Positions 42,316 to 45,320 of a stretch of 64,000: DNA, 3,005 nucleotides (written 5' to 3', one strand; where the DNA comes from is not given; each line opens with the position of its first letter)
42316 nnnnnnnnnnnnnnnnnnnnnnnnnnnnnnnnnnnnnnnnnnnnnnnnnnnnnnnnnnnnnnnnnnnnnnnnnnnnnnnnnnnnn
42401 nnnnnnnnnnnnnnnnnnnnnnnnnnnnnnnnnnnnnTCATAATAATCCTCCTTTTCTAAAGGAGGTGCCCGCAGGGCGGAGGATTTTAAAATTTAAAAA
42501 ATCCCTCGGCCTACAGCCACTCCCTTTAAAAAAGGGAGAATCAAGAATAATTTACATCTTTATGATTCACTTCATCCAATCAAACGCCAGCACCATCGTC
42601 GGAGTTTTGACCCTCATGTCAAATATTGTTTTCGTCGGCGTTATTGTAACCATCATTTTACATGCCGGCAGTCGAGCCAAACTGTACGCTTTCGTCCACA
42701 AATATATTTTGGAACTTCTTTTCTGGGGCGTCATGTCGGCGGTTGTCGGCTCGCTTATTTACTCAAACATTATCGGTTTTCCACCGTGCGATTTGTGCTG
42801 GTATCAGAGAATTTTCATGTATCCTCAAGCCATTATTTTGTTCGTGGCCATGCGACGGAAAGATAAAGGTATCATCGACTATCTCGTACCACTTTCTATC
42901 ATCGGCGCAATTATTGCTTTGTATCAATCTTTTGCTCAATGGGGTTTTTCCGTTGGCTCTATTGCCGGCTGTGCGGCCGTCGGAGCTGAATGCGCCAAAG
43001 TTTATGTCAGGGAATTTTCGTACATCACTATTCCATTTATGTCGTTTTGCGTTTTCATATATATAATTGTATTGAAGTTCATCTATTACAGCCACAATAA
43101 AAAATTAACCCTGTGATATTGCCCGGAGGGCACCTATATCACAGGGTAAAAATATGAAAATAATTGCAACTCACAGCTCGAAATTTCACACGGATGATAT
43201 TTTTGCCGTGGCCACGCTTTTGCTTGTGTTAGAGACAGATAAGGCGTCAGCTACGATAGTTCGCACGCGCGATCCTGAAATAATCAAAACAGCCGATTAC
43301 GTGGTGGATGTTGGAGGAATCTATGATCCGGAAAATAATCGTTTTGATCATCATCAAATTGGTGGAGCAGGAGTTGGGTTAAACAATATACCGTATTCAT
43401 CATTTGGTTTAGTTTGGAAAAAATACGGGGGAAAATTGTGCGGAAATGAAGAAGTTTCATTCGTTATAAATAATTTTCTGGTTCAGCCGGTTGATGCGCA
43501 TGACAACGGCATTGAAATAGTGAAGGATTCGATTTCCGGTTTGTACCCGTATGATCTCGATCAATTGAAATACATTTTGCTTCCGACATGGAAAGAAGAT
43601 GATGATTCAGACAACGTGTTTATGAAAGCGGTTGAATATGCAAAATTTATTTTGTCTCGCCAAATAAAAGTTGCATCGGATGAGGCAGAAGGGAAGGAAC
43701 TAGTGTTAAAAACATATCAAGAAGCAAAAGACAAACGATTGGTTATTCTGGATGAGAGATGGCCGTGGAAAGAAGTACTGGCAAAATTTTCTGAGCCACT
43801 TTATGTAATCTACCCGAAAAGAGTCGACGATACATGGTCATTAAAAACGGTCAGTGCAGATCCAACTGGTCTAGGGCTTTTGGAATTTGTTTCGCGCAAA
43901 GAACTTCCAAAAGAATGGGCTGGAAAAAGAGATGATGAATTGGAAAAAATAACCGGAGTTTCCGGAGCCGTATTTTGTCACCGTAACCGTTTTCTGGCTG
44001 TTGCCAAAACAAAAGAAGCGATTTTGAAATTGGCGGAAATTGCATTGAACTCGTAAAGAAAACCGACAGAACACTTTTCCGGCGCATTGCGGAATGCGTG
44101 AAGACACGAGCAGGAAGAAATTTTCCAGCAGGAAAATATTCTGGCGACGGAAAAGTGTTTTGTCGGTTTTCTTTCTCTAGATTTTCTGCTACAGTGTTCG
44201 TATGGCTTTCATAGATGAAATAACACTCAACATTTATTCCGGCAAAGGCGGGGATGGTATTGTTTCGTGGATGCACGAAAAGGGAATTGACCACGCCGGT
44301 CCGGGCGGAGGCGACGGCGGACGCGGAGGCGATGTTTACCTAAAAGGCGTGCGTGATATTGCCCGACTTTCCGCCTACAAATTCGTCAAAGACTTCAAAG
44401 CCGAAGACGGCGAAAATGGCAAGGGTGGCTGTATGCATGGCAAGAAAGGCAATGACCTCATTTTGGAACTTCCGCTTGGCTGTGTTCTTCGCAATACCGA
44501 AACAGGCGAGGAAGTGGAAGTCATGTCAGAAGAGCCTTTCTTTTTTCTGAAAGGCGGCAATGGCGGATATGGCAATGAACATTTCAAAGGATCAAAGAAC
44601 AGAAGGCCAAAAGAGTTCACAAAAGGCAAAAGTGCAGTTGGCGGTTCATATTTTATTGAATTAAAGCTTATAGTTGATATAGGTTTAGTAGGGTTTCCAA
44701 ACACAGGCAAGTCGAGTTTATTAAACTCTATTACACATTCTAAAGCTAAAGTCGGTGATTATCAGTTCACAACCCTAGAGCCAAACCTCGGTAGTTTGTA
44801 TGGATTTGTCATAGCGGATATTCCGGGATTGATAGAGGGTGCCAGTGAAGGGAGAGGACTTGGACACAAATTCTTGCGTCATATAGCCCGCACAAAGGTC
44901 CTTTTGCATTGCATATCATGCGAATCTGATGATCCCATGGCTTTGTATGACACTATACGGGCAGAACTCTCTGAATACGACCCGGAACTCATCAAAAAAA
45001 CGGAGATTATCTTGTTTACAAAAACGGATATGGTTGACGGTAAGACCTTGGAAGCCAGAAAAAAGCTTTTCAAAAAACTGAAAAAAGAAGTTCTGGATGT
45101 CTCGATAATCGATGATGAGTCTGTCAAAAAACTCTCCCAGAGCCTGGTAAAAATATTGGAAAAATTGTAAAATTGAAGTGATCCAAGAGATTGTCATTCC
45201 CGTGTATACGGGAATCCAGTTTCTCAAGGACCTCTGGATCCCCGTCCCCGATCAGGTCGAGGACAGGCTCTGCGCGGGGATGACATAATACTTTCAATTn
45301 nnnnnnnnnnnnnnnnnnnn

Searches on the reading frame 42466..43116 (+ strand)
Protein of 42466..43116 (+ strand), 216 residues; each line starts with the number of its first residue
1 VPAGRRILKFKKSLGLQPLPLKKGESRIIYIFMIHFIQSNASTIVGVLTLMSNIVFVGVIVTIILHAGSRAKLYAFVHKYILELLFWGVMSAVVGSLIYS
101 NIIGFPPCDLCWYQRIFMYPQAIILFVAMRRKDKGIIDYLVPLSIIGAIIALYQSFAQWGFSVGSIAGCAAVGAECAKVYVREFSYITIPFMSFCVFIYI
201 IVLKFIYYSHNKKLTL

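Call 62: search_protein_families(library=pfam, proteins=[window:42466-43116:+], max_evalue=0.00001)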
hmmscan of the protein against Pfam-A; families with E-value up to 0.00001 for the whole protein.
window:42466-43116:+ (216 aa): 1 family
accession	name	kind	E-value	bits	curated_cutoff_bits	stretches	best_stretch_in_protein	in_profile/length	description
PF02600.21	DsbB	-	5.2e-11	43.6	22.1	1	82-203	5-144/148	Disulfide bond formation protein DsbB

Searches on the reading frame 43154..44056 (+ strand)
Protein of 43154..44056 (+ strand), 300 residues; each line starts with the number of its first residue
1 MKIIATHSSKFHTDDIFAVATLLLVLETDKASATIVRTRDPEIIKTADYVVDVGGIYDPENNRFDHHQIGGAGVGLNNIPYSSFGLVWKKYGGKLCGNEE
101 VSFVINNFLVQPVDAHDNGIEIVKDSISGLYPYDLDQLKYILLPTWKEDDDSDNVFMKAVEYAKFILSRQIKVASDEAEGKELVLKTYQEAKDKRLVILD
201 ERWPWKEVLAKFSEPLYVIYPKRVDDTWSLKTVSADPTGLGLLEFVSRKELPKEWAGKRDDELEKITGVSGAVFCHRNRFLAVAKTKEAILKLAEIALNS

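Call 62: search_protein_families(library=pfam, proteins=[window:43154-44056:+], max_evalue=0.00001)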
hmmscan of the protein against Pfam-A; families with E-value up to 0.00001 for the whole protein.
window:43154-44056:+ (300 aa): 1 family
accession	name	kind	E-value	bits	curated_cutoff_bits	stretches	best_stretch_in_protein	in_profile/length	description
PF03690.18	MYG1_exonuc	-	4.1e-68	230.8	22.1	1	4-298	2-318/318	Uncharacterised protein family (UPF0160)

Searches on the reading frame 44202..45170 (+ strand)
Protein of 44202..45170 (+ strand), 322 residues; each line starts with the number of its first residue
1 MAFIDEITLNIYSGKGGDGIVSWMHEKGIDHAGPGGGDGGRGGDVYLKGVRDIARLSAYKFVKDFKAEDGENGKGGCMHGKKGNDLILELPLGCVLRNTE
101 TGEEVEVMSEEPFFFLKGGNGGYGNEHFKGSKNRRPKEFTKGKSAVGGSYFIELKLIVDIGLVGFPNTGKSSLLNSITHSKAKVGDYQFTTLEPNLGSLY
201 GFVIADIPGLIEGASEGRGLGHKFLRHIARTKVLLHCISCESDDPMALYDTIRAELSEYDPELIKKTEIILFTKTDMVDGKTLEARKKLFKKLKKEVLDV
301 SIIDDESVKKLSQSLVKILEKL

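Call 59: find_homologous_proteins(query=window:44202-45170:+, max_evalue=1e-30)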
Query window:44202-45170:+ (322 aa): 8000 proteins with E <= 1e-30 among 8000 candidates; the best 120 are listed.
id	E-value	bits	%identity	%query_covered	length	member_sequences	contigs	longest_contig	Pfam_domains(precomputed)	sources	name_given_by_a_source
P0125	1.1e-210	717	100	100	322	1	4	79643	PF01926.30,PF02421.25,PF01018.29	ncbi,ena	-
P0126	1.3e-179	615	85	100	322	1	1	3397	PF01926.30,PF02421.25,PF01018.29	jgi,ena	-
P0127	5.2e-179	613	85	99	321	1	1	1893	PF01926.30,PF02421.25,PF01018.29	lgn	-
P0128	1.5e-178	611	83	100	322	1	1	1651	PF01926.30,PF02421.25,PF01018.29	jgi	jgi:GTPase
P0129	6.4e-176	603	83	100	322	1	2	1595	PF01926.30,PF02421.25,PF01018.29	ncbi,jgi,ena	jgi:GTP-binding protein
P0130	4.2e-169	580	79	99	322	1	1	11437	PF01926.30,PF02421.25,PF01018.29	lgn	-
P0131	9.4e-164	563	77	99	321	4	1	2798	PF01926.30,PF02421.25,PF01018.29,PF03193.23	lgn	-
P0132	4.6e-160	550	75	100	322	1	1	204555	PF01926.30,PF02421.25,PF01018.29,PF03193.23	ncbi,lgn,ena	-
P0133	2.2e-158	545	73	99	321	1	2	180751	PF01926.30,PF02421.25,PF01018.29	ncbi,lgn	ncbi:MAG: GTPase ObgE [Minisyncoccia bacterium]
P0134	4.1e-156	537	74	98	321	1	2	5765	PF01926.30,PF02421.25,PF01018.29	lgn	-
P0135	1.0e-155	536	73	99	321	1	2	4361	PF01926.30,PF02421.25,PF01018.29,PF03193.23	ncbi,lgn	-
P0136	1.1e-155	536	75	100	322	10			PF01926.30,PF02421.25,PF01018.29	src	-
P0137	1.4e-155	536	73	99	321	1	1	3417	PF01926.30,PF02421.25,PF01018.29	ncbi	-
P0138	1.5e-155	536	73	99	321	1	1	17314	PF01926.30,PF02421.25,PF01018.29,PF03193.23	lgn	-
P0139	2.3e-155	535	73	99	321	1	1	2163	PF01926.30,PF02421.25,PF01018.29,PF03193.23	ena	-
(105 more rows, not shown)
